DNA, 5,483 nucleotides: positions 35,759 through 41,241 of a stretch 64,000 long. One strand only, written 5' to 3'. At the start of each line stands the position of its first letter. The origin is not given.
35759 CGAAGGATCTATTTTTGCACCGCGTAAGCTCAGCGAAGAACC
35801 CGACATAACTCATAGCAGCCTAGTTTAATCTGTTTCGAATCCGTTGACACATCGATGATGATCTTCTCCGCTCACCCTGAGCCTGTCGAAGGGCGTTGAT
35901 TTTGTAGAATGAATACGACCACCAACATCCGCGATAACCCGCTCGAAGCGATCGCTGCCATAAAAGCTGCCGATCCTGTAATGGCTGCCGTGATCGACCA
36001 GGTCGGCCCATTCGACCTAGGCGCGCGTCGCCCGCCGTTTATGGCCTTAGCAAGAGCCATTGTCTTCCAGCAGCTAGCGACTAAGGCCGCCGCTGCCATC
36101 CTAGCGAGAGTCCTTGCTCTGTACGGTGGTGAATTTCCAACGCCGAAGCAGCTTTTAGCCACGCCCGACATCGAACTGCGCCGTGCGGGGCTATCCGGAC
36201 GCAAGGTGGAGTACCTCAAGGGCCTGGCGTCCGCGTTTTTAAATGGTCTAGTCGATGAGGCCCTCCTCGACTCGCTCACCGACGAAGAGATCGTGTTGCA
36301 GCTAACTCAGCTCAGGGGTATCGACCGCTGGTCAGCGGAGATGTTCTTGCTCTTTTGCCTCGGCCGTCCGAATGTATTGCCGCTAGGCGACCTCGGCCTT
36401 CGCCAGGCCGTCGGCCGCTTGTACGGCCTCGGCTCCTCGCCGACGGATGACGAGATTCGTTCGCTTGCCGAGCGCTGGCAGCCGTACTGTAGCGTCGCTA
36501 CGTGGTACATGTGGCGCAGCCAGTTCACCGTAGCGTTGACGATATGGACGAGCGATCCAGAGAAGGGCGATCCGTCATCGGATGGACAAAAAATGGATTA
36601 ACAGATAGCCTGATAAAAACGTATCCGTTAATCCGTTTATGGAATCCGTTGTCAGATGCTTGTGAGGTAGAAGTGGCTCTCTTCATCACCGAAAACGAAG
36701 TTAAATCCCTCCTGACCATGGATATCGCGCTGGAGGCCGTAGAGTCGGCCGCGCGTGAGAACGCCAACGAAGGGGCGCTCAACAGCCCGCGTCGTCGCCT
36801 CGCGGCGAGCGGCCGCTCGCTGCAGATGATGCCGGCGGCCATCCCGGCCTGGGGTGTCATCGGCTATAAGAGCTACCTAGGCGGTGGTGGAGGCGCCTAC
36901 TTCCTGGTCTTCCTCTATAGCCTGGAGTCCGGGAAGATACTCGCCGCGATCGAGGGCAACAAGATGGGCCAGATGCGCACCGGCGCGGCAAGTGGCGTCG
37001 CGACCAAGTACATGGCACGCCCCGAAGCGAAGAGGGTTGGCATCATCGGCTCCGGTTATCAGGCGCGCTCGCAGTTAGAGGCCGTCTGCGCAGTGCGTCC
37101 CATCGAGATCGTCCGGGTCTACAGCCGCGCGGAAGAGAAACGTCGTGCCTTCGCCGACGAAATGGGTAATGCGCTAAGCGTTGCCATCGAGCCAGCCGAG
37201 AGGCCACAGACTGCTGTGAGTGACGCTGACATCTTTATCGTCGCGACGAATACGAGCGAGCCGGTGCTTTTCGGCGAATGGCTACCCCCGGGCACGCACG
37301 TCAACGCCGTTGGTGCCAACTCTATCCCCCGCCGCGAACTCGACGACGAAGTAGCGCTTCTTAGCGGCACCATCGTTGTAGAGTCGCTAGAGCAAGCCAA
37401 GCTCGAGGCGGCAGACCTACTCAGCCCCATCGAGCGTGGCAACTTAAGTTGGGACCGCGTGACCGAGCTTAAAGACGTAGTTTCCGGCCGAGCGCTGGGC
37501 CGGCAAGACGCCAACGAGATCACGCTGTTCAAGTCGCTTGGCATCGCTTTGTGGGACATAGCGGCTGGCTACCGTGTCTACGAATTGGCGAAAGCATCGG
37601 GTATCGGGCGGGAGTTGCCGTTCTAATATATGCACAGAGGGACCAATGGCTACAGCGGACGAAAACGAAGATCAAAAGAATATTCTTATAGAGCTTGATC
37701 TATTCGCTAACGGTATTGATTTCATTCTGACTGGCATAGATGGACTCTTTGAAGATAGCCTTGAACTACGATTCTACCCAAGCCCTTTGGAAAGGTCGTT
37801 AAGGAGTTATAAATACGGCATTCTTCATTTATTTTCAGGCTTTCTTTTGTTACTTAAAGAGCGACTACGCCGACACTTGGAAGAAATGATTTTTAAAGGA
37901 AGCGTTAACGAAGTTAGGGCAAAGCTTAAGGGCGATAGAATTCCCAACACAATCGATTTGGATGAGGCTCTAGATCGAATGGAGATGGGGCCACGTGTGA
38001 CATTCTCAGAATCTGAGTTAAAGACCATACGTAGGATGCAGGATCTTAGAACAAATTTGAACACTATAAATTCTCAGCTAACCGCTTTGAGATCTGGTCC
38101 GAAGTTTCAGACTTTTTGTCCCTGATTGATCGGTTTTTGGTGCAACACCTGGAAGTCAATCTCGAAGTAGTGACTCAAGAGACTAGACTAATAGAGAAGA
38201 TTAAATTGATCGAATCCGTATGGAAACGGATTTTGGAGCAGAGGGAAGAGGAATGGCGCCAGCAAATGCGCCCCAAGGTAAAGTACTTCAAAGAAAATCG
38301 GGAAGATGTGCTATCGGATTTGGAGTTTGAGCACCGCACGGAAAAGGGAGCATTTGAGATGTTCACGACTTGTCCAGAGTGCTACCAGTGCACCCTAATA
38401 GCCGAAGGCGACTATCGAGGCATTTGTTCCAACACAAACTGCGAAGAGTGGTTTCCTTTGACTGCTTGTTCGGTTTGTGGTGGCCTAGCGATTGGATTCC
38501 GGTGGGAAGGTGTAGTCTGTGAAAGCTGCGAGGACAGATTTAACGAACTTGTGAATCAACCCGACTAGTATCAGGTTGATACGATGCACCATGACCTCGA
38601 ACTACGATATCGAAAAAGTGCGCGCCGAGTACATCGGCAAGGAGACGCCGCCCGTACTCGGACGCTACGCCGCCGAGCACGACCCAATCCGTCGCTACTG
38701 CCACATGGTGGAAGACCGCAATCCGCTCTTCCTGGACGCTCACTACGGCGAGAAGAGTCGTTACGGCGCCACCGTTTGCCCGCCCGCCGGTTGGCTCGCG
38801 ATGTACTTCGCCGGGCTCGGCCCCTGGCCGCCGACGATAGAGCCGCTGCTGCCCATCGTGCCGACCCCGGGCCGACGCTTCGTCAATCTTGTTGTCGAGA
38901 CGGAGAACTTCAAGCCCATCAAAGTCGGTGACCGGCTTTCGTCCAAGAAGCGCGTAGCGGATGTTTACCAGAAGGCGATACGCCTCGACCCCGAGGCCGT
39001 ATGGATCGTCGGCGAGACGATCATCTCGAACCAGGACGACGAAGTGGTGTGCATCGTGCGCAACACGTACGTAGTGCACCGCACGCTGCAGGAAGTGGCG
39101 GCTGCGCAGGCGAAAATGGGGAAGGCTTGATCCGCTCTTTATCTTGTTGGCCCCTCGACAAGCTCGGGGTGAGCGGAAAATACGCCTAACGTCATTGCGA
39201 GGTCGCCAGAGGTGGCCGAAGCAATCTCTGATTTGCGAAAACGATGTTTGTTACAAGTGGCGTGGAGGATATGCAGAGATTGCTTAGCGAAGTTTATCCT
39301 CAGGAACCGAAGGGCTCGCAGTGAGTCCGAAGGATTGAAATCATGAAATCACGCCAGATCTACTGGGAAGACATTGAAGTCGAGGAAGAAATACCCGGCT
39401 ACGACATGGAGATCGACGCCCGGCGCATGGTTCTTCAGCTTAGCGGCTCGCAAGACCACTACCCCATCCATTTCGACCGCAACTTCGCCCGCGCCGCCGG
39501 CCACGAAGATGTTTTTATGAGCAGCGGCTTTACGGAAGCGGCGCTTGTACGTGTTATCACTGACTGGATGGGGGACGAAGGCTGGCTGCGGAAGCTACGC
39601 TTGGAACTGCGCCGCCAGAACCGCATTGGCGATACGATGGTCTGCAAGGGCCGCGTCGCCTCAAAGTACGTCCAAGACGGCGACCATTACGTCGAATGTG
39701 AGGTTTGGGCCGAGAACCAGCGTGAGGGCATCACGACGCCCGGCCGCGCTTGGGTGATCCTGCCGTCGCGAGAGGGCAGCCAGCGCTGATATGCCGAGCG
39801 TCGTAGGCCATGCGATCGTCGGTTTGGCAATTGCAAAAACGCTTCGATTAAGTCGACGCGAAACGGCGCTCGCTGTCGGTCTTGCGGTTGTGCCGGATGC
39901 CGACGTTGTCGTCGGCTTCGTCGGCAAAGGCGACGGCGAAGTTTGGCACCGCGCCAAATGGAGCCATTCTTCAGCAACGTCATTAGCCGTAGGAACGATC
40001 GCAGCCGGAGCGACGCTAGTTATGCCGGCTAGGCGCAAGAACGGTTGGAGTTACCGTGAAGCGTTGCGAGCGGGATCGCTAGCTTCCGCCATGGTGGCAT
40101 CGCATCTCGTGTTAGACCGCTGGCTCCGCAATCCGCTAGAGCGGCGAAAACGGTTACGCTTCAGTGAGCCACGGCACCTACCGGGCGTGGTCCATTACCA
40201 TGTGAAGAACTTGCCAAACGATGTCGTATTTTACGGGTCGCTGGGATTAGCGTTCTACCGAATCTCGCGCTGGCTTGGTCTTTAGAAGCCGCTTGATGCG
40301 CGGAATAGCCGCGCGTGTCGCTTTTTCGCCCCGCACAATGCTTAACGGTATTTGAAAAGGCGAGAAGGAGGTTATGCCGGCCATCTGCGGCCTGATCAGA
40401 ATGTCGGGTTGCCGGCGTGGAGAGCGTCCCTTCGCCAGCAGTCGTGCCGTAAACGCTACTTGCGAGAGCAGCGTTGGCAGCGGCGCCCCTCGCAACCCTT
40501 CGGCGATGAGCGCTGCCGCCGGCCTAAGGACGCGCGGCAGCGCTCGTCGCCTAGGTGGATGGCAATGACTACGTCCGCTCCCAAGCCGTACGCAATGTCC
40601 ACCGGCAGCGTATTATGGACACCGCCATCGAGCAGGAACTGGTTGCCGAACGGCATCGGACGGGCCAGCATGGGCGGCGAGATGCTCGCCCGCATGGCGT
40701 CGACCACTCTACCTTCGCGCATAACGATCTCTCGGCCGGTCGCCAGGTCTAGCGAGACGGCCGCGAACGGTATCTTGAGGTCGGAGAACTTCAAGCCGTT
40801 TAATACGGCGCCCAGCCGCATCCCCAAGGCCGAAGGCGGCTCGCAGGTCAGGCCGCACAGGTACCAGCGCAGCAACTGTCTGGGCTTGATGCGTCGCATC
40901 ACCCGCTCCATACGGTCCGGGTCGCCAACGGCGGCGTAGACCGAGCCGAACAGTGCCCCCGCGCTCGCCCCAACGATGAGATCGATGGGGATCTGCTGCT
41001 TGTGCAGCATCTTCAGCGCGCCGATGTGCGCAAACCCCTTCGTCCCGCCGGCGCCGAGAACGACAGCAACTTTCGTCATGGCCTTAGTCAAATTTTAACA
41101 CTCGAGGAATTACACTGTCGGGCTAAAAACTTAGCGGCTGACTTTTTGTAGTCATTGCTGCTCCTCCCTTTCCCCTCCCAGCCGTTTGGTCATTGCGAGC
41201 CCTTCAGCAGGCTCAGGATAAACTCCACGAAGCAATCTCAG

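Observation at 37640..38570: Low-GC 0.95 kb island with two overlapping orphan ORFs, the second carrying a Cys4x2 zinc ribbon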

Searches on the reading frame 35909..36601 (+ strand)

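Call 21: search_protein_families(library=pfam, max_evalue=0.001, proteins=[window:35909-36601:+])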
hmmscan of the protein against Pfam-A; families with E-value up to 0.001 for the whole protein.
window:35909-36601:+ (230 aa): 1 family
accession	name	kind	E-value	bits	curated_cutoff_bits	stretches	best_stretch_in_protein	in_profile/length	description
PF00730.31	HhH-GPD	-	7.5e-18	65.3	26.2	1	49-191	2-107/108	HhH-GPD superfamily base excision DNA repair protein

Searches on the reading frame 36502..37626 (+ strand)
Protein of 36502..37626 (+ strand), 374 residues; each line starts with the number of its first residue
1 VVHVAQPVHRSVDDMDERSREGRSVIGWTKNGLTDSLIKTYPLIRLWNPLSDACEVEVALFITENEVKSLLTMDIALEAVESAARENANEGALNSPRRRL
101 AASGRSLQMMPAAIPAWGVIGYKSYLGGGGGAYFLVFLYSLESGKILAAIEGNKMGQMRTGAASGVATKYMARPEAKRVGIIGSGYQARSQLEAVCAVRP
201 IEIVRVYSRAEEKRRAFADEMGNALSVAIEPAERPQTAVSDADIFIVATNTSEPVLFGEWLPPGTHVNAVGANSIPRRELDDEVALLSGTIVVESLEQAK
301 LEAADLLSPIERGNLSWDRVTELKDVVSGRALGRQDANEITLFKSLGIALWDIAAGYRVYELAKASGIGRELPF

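Call 21: search_protein_families(library=pfam, max_evalue=0.001, proteins=[window:36502-37626:+])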
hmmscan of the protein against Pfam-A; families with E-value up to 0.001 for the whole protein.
window:36502-37626:+ (374 aa): 4 families
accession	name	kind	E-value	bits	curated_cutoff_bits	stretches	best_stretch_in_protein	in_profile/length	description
PF02423.21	OCD_Mu_crystall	-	1.1e-61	209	24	1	60-365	4-312/314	Ornithine cyclodeaminase/mu-crystallin family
PF01488.26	Shikimate_DH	-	3.2e-06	27.7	24.3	1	167-259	3-93/138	Shikimate / quinate 5-dehydrogenase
PF03807.23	F420_oxidored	-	4.4e-06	27.6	21.6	1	178-250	1-68/94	NADP oxidoreductase coenzyme F420-dependent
PF01408.29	GFO_IDH_MocA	-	0.00044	21.4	24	1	178-251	2-72/120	Oxidoreductase family, NAD-binding Rossmann fold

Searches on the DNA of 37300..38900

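Call 76: search_rna_families(source=window, start=37300, end=38900, threshold=evalue, max_evalue=1)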
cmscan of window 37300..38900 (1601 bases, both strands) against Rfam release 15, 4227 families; matches with E-value up to 1: 0.
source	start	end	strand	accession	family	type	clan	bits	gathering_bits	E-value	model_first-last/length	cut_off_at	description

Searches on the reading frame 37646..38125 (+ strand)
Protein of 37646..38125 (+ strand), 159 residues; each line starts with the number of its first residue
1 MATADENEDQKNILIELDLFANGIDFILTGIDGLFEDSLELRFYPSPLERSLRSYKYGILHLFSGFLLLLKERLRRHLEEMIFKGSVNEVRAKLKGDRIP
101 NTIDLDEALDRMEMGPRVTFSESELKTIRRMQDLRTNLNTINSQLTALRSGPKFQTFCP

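Call 14: find_encoding_contigs(protein=window:37646-38125:+, flank=10000, max_places=6)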
Protein window:37646-38125:+ (159 aa): no gene with exactly this product is on record in the collection.

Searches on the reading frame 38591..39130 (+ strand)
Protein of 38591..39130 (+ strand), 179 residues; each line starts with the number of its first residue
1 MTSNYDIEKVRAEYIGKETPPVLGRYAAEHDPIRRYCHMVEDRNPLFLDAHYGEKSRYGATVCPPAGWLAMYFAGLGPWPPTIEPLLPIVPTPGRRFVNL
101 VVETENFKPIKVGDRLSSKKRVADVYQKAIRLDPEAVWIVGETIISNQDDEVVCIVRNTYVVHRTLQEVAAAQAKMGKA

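Call 21: search_protein_families(library=pfam, max_evalue=0.001, proteins=[window:38591-39130:+])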
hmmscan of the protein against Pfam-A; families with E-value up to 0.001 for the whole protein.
window:38591-39130:+ (179 aa): 1 family
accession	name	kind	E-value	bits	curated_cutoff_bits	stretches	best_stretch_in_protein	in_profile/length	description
PF13452.11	FAS1_DH_region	-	6e-13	49.5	22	1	24-155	10-131/132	FAS1-like, dehydratase domain region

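Call 43: find_related_loci(query=window:38591-39130:+, collection=metagenome_contigs, flank=5000)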
Query window:38591-39130:+ (179 aa) in metagenome_contigs; peptide patterns used: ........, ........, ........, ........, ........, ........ (x = any residue, [..] = any of these).
101 stretches matched a pattern; 19 encode a relative of the query (tblastn E <= 1e-3); 19 distinct loci.
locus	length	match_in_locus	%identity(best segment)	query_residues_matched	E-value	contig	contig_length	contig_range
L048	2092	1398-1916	62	1-173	1e-77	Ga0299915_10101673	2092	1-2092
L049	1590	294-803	64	1-170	1e-78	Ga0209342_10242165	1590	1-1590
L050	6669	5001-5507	62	5-173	4e-71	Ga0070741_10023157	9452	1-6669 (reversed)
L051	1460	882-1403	61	5-178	7e-72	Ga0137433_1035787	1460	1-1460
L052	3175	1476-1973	63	3-168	1e-68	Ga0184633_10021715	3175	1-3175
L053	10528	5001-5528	53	3-179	5e-57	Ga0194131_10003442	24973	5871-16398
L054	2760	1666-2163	51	5-171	5e-51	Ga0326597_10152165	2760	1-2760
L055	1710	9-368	61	55-174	2e-50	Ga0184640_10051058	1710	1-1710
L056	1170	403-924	52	7-175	2e-48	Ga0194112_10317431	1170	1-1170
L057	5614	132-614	45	8-165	1e-45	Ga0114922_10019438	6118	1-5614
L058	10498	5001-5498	46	7-172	3e-42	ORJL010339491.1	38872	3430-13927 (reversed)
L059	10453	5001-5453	33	8-155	3e-15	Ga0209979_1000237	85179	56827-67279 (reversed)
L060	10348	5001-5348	31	25-154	2e-9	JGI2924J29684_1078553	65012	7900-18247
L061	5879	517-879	30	25-159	8e-9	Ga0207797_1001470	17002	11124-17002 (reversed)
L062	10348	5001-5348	27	25-154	4e-7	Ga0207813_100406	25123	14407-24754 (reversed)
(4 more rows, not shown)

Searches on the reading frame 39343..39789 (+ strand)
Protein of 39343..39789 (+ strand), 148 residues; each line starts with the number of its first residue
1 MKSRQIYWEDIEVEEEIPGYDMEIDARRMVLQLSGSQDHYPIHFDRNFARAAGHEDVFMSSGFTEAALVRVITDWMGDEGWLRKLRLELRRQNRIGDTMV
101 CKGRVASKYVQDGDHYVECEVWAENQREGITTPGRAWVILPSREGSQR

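Call 20: find_encoding_contigs(protein=window:39343-39789:+, flank=10000, max_places=6)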
Protein window:39343-39789:+ (148 aa): 1 contig read that carries it; 1 place shown.
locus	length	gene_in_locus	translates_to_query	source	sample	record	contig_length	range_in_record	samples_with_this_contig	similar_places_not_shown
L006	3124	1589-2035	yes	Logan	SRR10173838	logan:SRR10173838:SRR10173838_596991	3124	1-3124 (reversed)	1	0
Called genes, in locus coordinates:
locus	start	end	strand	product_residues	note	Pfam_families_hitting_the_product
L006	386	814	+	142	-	-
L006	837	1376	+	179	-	PF13452:FAS1_DH_region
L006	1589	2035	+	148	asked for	PF01575:MaoC_dehydratas (weak)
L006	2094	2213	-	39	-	-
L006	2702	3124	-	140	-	?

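Call 21: search_protein_families(library=pfam, max_evalue=0.001, proteins=[window:39343-39789:+])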
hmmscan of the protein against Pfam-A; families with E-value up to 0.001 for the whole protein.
window:39343-39789:+ (148 aa): 2 families
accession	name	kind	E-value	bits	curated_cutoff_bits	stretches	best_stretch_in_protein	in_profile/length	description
PF01575.25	MaoC_dehydratas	-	1.6e-06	28.2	27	1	35-79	29-73/123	MaoC like domain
PF13452.11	FAS1_DH_region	-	0.00059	20.4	22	0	21-121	11-119/132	FAS1-like, dehydratase domain region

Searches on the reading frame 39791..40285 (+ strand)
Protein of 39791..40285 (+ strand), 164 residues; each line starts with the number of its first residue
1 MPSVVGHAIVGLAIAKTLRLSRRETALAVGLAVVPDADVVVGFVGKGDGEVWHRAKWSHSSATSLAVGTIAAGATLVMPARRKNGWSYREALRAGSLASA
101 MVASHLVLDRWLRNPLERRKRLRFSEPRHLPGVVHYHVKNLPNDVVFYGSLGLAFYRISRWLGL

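Call 21: search_protein_families(library=pfam, max_evalue=0.001, proteins=[window:39791-40285:+])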
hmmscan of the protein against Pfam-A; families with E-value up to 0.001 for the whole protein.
window:39791-40285:+ (164 aa): 1 family
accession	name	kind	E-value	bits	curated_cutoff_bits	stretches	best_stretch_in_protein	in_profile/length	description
PF04307.19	YdjM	-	1.9e-08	34.5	29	1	3-110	3-107/176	YdjM inner membrane protein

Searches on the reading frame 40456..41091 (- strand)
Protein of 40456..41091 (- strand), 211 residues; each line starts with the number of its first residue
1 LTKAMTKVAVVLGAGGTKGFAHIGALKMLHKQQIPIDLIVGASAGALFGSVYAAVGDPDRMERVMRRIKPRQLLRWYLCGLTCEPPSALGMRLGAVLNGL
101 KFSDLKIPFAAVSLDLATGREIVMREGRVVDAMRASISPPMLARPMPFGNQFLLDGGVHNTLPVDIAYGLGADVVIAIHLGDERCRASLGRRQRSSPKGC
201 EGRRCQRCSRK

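Call 21: search_protein_families(library=pfam, max_evalue=0.001, proteins=[window:40456-41091:-])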
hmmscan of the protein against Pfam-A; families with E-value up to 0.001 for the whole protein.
window:40456-41091:- (211 aa): 1 family
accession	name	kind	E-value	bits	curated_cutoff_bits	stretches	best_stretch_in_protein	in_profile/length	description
PF01734.28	Patatin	-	1e-25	91.5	27.7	1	10-168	1-191/191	Patatin-like phospholipase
